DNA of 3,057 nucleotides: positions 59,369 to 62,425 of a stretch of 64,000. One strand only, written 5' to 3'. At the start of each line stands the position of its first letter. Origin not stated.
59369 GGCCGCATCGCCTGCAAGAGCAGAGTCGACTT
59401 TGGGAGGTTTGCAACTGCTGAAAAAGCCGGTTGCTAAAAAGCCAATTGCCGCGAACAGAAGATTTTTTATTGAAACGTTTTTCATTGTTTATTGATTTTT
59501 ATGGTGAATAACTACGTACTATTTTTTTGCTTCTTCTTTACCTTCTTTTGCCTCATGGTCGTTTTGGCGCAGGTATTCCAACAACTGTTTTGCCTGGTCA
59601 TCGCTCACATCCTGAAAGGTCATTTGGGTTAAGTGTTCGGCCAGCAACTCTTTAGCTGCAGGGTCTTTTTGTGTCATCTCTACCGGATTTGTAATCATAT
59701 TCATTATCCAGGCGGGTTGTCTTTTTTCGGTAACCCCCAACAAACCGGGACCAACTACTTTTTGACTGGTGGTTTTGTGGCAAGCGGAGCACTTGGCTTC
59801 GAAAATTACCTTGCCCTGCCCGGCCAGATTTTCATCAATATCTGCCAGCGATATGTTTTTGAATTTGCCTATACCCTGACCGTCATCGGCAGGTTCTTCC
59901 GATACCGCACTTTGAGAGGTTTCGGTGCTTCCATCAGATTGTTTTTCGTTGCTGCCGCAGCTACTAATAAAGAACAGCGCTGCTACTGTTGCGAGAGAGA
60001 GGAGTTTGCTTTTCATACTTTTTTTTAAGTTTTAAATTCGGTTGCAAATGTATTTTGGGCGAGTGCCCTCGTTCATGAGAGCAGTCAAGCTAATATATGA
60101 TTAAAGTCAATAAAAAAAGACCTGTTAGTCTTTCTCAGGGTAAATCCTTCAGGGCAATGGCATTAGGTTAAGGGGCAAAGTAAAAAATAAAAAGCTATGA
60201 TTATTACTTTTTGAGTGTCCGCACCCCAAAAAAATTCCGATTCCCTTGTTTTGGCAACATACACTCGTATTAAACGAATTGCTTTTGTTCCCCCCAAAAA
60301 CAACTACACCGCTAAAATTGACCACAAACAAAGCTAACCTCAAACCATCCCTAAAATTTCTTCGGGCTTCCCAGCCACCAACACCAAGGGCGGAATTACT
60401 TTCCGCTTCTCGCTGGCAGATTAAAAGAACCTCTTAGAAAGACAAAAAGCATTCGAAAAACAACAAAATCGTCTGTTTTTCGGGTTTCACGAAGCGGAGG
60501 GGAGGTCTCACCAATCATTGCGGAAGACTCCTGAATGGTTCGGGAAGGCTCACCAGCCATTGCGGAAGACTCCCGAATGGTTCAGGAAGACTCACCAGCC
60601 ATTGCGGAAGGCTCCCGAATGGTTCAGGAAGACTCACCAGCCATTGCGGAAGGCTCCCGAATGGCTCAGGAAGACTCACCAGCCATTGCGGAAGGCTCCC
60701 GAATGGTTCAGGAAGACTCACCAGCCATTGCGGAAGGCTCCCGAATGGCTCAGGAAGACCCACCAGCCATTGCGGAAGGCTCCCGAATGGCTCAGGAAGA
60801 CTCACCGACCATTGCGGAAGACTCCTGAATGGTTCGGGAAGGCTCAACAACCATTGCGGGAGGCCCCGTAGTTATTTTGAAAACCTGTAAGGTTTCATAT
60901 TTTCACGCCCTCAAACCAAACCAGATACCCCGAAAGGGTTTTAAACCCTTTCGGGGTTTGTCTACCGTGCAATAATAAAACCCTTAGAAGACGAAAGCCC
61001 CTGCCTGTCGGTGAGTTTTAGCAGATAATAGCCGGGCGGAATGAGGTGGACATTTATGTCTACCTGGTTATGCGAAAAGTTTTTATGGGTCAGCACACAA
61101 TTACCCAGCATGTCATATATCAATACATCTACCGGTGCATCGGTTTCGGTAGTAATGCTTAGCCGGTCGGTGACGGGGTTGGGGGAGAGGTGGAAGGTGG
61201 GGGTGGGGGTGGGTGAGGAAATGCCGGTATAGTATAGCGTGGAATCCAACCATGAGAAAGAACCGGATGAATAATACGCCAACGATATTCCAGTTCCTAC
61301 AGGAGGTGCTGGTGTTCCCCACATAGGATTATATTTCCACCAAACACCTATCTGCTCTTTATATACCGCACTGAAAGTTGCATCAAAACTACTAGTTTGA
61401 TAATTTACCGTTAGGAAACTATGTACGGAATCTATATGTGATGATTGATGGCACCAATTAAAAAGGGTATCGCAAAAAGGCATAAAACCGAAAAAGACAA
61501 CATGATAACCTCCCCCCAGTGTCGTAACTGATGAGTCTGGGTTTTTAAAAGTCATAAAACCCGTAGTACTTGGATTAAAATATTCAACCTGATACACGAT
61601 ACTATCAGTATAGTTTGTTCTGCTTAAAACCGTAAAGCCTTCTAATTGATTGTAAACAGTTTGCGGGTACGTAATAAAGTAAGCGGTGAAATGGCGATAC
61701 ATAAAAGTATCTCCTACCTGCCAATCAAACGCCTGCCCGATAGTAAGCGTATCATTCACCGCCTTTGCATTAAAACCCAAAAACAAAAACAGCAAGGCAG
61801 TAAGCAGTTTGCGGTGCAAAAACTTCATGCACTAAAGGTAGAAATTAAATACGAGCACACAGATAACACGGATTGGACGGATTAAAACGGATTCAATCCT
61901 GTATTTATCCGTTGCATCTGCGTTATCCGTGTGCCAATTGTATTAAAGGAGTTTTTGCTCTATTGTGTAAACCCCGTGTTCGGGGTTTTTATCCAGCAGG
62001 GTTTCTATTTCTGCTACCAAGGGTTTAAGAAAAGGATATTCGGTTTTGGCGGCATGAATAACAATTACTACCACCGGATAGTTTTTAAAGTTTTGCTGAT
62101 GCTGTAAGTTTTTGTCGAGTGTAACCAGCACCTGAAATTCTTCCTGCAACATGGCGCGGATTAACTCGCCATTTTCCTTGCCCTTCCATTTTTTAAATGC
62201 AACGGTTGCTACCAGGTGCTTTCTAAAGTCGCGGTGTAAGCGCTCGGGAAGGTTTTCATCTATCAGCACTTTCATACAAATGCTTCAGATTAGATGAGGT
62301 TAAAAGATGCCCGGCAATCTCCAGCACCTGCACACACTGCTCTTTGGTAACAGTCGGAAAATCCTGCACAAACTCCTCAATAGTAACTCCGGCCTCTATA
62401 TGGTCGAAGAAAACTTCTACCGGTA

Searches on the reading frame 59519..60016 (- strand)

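Call 106: search_protein_families(library=pfam, proteins=[window:59519-60016:-], max_evalue=0.001)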
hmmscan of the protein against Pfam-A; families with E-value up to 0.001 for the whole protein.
window:59519-60016:- (165 aa): 2 families
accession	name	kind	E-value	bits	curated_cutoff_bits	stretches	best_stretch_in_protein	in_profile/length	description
PF00034.26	Cytochrom_C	-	5.4e-09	37.7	21.3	1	67-151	3-88/90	Cytochrome c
PF13442.11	Cytochrome_CBB3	-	3.2e-06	27.8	27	1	65-112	3-45/68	Cytochrome C oxidase, cbb3-type, subunit III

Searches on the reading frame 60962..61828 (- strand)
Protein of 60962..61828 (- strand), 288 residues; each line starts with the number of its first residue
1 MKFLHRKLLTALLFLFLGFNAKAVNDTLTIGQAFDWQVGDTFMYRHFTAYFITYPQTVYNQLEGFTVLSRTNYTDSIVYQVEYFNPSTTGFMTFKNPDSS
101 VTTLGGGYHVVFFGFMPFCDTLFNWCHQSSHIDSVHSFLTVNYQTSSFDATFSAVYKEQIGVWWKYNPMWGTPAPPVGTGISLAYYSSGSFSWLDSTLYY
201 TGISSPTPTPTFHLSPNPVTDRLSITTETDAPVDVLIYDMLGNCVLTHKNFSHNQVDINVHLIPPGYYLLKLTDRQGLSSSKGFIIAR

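Call 106: search_protein_families(library=pfam, proteins=[window:60962-61828:-], max_evalue=0.001)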
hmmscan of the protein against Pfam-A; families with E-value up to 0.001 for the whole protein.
window:60962-61828:- (288 aa): 1 family
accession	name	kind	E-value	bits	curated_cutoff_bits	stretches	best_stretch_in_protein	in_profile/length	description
PF18962.6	Por_Secre_tail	-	2.5e-11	44.1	27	1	216-285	3-74/75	Secretion system C-terminal sorting domain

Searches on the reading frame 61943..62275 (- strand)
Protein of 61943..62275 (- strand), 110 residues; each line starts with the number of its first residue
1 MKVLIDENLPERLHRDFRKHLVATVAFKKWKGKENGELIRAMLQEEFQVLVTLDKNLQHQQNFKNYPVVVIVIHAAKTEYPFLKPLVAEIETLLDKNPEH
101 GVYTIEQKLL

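Call 106: search_protein_families(library=pfam, proteins=[window:61943-62275:-], max_evalue=0.001)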
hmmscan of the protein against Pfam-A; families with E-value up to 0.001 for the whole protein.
window:61943-62275:- (110 aa): 1 family
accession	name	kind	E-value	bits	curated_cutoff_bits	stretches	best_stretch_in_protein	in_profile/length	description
PF18480.7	DUF5615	-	3.8e-06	27.2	23.8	1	1-92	1-94/110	Domain of unknown function (DUF5615)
